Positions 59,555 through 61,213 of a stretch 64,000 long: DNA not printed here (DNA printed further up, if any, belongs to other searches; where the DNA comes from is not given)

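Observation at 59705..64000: Six-gene ECF-sigma operon joining an MbnP/MbnH-like pair to a Spy-like protein and a T9SS-exported YHYH protein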

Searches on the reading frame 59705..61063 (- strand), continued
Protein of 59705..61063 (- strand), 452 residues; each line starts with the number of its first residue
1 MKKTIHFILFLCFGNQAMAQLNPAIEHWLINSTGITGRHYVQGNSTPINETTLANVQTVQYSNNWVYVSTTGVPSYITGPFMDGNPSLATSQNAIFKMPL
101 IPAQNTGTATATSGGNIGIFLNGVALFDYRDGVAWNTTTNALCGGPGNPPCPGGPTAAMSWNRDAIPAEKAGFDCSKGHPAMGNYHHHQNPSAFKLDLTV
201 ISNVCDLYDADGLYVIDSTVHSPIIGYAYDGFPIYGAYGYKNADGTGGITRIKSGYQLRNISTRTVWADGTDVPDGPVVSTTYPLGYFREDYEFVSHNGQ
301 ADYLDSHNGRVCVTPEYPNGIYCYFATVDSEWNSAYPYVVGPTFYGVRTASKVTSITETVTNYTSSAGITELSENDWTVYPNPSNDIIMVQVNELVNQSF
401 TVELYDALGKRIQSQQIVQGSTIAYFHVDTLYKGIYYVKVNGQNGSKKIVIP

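Call 24: search_solved_structures(query=window:59705-61063:-, max_evalue=1, show_alignments=2)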
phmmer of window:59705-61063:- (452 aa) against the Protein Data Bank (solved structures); distinct sequences matched with E-value up to 1: 6.
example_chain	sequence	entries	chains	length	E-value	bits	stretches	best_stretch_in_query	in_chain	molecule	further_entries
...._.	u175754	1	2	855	0.00058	21.5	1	376-445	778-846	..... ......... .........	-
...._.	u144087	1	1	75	0.043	15.3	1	376-440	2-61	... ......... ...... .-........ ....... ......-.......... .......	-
7wkc_A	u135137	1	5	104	0.053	15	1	22-70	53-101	Carboxysome shell vertex protein CcmL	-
4jvz_A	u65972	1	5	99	0.056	14.9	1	24-70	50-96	Carbon dioxide concentrating mechanism protein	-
4n8f_A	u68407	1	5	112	0.058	14.9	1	24-71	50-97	Carbon dioxide concentrating mechanism protein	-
7uot_S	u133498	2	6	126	0.27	12.7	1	332-380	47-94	37.2D heavy chain (variable domain)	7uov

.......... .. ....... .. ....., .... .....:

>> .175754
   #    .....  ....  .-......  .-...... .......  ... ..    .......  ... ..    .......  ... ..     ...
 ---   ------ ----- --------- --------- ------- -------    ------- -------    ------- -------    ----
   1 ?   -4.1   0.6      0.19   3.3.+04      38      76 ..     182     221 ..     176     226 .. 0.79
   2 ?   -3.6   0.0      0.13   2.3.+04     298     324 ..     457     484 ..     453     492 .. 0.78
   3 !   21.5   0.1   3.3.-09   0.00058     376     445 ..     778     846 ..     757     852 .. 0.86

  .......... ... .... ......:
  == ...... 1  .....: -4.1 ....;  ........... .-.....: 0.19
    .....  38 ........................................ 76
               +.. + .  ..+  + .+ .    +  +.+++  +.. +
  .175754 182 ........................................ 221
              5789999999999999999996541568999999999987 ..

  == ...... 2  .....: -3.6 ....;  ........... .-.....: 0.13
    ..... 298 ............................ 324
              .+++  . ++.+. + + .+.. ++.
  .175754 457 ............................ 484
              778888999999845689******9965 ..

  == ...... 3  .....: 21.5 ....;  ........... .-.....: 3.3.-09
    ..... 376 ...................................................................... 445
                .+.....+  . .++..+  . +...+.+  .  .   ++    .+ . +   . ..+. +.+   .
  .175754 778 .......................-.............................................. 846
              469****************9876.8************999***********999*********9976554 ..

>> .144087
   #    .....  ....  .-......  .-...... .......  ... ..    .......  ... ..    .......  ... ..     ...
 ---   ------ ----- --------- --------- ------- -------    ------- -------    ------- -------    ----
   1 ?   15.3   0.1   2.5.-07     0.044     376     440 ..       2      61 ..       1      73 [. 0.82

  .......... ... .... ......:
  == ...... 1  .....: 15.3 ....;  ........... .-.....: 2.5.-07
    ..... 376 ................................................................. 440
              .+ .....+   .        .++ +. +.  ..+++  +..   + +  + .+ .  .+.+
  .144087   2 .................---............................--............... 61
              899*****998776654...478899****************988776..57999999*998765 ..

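Call 42: search_protein_families(library=pfam, proteins=[L004:3769-4890:+, L004:4897-6399:+], max_evalue=0.001)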
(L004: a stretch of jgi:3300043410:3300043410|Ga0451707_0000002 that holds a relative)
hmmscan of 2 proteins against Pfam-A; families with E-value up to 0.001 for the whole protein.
L004:3769-4890:+ (373 aa): 1 family
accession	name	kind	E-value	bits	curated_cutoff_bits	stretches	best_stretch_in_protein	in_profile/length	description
PF00881.29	Nitroreductase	-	0.0002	22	23.5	0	42-72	21-50/167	Nitroreductase family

L004:4897-6399:+ (500 aa): 0 families

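Call 45: find_homologous_proteins(query=A3, max_evalue=0.00001)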
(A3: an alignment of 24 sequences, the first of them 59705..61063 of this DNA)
Query A3 (24 sequences) (452 aa, profile of the alignment): 6777 proteins with E <= 0.00001 among 8000 candidates; the best 120 are listed.
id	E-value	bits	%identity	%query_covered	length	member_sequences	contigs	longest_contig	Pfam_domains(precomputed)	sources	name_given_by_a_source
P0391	7.1e-241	818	65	100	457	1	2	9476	PF14240.12,PF18962.8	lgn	-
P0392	3.5e-239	812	71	95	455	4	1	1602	PF14240.12,PF18962.8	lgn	-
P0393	7.6e-239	811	67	100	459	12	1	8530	PF14240.12,PF18962.8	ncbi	-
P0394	1.2e-238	810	67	100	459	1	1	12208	PF14240.12,PF18962.8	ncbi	-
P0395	1.7e-238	810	66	100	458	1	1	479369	PF14240.12,PF18962.8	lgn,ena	-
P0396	2.2e-238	809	65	100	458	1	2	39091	PF14240.12,PF18962.8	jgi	jgi:hypothetical protein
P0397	4.8e-238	808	65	100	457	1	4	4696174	PF14240.12,PF18962.8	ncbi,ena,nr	ncbi:MAG: YHYH protein [Saprospiraceae bacterium]|nr:YHYH protein [Saprospiraceae bacterium] MCB9323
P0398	5.3e-238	808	66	96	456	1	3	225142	PF14240.12,PF18962.8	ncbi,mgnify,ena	mgnify:CR=1 FL=1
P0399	5.4e-238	808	64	100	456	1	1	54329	PF14240.12,PF18962.8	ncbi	-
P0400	5.9e-238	808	64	100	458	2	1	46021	PF14240.12,PF18962.8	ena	-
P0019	6.9e-238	808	87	100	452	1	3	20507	PF14240.12,PF18962.8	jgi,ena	jgi:hypothetical protein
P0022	7.1e-238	808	87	100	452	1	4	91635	PF14240.12,PF18962.8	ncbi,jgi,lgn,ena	-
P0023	8.1e-238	807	87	100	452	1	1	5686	PF14240.12,PF18962.8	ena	-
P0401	8.9e-238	807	67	96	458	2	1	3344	PF14240.12,PF18962.8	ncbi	-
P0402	1.1e-237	807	64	100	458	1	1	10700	PF14240.12,PF18962.8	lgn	-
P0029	1.2e-237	807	87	100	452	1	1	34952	PF14240.12,PF18962.8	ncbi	ncbi:MAG: hypothetical protein RLZZ30_866 [Bacteroidota bacterium]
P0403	1.3e-237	807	65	100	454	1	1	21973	PF14240.12,PF18962.8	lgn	-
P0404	1.3e-237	807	70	96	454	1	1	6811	PF14240.12,PF18962.8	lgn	-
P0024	1.4e-237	807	87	100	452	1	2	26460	PF14240.12,PF18962.8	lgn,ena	-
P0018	1.6e-237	807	87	100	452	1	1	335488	PF14240.12,PF18962.8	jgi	jgi:hypothetical protein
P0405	2.0e-237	806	68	100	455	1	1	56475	PF14240.12,PF18962.8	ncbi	-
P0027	2.0e-237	806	87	100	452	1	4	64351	PF14240.12,PF18962.8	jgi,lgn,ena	jgi:hypothetical protein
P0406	2.2e-237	806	66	100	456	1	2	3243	PF14240.12,PF18962.8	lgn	-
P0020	2.2e-237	806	87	100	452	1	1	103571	PF14240.12,PF18962.8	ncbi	-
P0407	2.3e-237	806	64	100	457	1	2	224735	PF14240.12,PF18962.8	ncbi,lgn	ncbi:MAG: YHYH protein [Flavobacteriales bacterium]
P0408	2.9e-237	806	65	100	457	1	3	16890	PF14240.12,PF18962.8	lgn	-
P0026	3.8e-237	805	87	100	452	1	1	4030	PF14240.12,PF18962.8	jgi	jgi:hypothetical protein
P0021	4.6e-237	805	87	100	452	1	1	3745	PF14240.12,PF18962.8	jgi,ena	jgi:hypothetical protein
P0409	5.4e-237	805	70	96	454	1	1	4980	PF14240.12,PF18962.8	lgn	-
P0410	5.6e-237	805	64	100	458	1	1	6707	PF14240.12,PF18962.8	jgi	-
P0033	7.4e-237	804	87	100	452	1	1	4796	PF14240.12,PF18962.8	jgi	jgi:hypothetical protein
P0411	7.9e-237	804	64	99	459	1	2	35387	PF14240.12,PF18962.8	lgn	-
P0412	1.2e-236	804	64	100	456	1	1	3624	PF14240.12,PF18962.8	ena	-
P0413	1.4e-236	803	66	100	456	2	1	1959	PF14240.12,PF18962.8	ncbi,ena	-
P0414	1.6e-236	803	62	100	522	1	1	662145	PF14240.12,PF18962.8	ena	-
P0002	2.3e-236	803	97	100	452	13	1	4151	PF14240.12,PF18962.8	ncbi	-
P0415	2.8e-236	802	63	97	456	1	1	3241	PF14240.12,PF18962.8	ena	-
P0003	2.9e-236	802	96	100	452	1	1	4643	PF14240.12,PF18962.8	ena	-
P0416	3.4e-236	802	66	100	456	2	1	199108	PF14240.12,PF18962.8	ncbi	-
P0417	3.6e-236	802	72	99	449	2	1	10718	PF14240.12,PF18962.8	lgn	-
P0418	4.1e-236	802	71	96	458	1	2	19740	PF14240.12,PF18962.8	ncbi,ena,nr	ncbi:MAG TPA: YHYH protein [Bacteroidia bacterium]|nr:YHYH protein [Bacteroidia bacterium]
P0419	4.4e-236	802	64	100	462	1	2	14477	PF14240.12,PF18962.8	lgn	-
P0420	5.0e-236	802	67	98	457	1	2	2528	PF14240.12,PF18962.8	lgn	-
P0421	5.1e-236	802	66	99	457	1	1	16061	PF14240.12,PF18962.8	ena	-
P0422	5.2e-236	802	66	99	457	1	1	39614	PF14240.12,PF18962.8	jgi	-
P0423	5.3e-236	802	66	98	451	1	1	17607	PF14240.12,PF18962.8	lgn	-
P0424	5.4e-236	801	69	95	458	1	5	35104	PF14240.12,PF18962.8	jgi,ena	-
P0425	6.0e-236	801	66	98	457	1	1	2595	PF14240.12,PF18962.8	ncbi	-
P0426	7.0e-236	801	65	100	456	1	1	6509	PF14240.12,PF18962.8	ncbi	ncbi:MAG: YHYH protein [Bacteroidota bacterium]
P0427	7.4e-236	801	67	100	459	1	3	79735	PF14240.12,PF18962.8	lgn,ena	-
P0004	7.7e-236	801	96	100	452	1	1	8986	PF14240.12,PF18962.8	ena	-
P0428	7.8e-236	801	66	100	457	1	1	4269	PF14240.12,PF18962.8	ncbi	-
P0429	8.8e-236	801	63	100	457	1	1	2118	PF14240.12,PF18962.8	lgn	-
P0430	9.8e-236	801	67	100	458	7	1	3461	PF14240.12,PF18962.8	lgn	-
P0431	1.1e-235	800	66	98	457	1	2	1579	PF14240.12,PF18962.8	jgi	jgi:hypothetical protein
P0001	1.2e-235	800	100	100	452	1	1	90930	PF14240.12,PF18962.8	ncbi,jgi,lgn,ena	ncbi:MAG: YHYH protein [Flavobacteriia bacterium]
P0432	1.2e-235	800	74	100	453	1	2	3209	PF14240.12,PF18962.8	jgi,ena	jgi:hypothetical protein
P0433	1.6e-235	800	65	100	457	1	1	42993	PF14240.12,PF18962.8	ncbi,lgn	-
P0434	1.6e-235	800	65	100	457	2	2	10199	PF14240.12,PF18962.8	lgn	-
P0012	1.7e-235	800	87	100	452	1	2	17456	PF14240.12,PF18962.8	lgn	-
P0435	1.7e-235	800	67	98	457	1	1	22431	PF14240.12,PF18962.8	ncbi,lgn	-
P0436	1.7e-235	800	68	100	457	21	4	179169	PF14240.12,PF18962.8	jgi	jgi:hypothetical protein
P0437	1.8e-235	800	64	100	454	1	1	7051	PF14240.12,PF18962.8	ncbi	-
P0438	1.9e-235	800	61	100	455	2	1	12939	PF14240.12,PF18962.8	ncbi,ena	-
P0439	1.9e-235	800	67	99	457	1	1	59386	PF14240.12,PF18962.8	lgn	-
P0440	2.0e-235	800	66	96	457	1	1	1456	PF14240.12,PF18962.8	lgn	-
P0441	2.4e-235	799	64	99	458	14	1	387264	PF14240.12,PF18962.8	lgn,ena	-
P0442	2.6e-235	799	64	100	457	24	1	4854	PF14240.12,PF18962.8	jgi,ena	jgi:hypothetical protein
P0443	2.6e-235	799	65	100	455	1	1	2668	PF14240.12,PF18962.8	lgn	-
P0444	2.9e-235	799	67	98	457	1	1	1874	PF14240.12,PF18962.8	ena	-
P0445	2.9e-235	799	66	99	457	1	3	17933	PF14240.12,PF18962.8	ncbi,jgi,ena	jgi:hypothetical protein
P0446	3.3e-235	799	66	96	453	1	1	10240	PF14240.12,PF18962.8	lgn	-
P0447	3.7e-235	799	65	99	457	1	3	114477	PF14240.12,PF18962.8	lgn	-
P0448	4.0e-235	799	70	100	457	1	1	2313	PF14240.12,PF18962.8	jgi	-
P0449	4.9e-235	798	65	100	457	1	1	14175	PF14240.12,PF18962.8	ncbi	ncbi:MAG: YHYH protein [Bacteroidia bacterium]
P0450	5.8e-235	798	64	99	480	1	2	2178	PF14240.12,PF18962.8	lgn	-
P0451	5.8e-235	798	61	100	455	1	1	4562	PF14240.12,PF18962.8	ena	-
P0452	6.3e-235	798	70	100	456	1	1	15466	PF14240.12,PF18962.8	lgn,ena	-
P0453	6.6e-235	798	68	100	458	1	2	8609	PF14240.12,PF18962.8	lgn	-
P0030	6.6e-235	798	87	100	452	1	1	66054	PF14240.12,PF18962.8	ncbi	-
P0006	6.7e-235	798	95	100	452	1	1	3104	PF14240.12,PF18962.8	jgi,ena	jgi:hypothetical protein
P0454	6.8e-235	798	69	100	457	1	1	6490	PF14240.12,PF18962.8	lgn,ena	-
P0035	6.8e-235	798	86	100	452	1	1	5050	PF14240.12,PF18962.8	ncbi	-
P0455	7.0e-235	798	73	100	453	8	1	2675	PF14240.12,PF18962.8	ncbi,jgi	jgi:hypothetical protein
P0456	7.2e-235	798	68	98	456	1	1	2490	PF14240.12,PF18962.8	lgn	-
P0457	7.4e-235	798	69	100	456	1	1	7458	PF14240.12,PF18962.8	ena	-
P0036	7.7e-235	798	86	100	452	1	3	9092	PF14240.12,PF18962.8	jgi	jgi:hypothetical protein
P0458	9.9e-235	797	64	100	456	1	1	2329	PF14240.12,PF18962.8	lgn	-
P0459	1.1e-234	797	67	100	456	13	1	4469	PF14240.12,PF18962.8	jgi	jgi:hypothetical protein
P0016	1.1e-234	797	88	100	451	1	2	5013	PF14240.12,PF18962.8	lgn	-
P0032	1.3e-234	797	86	100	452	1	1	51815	PF14240.12,PF18962.8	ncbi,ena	-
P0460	1.3e-234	797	63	100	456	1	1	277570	PF14240.12,PF18962.8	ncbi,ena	-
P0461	1.5e-234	797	65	100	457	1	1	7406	PF14240.12,PF18962.8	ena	-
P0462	1.5e-234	797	65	100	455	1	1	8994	PF14240.12,PF18962.8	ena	-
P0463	1.6e-234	797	67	95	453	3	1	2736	PF14240.12,PF18962.8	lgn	-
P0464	1.7e-234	797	70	99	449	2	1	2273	PF14240.12,PF18962.8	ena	-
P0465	1.7e-234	797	71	100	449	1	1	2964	PF14240.12,PF18962.8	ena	-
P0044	1.7e-234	797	85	100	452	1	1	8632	PF14240.12,PF18962.8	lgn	-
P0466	1.8e-234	796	73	98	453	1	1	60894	PF14240.12,PF18962.8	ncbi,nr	ncbi:MAG: YHYH protein [Flavobacteriales bacterium]|nr:YHYH protein [Flavobacteriales bacterium]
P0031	1.9e-234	796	87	100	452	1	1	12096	PF14240.12,PF18962.8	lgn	-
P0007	2.0e-234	796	95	100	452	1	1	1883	PF14240.12,PF18962.8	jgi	jgi:hypothetical protein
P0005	2.0e-234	796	96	100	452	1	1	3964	PF14240.12,PF18962.8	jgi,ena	jgi:hypothetical protein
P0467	2.2e-234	796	68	100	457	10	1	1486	PF14240.12,PF18962.8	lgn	-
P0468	2.3e-234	796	71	97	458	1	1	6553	PF14240.12,PF18962.8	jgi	jgi:hypothetical protein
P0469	2.3e-234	796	73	98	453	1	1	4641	PF14240.12,PF18962.8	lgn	-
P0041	2.4e-234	796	87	100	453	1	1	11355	PF14240.12,PF18962.8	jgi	jgi:hypothetical protein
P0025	2.5e-234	796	87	100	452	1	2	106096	PF14240.12,PF18962.8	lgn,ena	-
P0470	2.9e-234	796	69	100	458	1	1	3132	PF14240.12,PF18962.8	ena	-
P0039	3.0e-234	796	87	100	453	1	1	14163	PF14240.12,PF18962.8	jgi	jgi:hypothetical protein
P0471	3.0e-234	796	72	100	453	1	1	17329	PF14240.12,PF18962.8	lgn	-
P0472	3.1e-234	796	66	100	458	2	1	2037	PF14240.12,PF18962.8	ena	-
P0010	3.2e-234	796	92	100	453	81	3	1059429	PF14240.12,PF18962.8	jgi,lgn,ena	jgi:hypothetical protein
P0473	3.4e-234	796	71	100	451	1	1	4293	PF14240.12,PF18962.8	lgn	-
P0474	3.5e-234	796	71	96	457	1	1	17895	PF14240.12,PF18962.8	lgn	-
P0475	3.9e-234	795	66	100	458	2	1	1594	PF14240.12,PF18962.8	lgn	-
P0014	4.2e-234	795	87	100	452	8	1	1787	PF14240.12,PF18962.8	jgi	jgi:hypothetical protein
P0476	4.4e-234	795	63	100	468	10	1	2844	PF14240.12,PF18962.8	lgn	-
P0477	4.7e-234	795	73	98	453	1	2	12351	PF14240.12,PF18962.8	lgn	-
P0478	4.7e-234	795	66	100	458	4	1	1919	PF14240.12,PF18962.8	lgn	-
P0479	4.9e-234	795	67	98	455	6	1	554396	PF14240.12,PF18962.8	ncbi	-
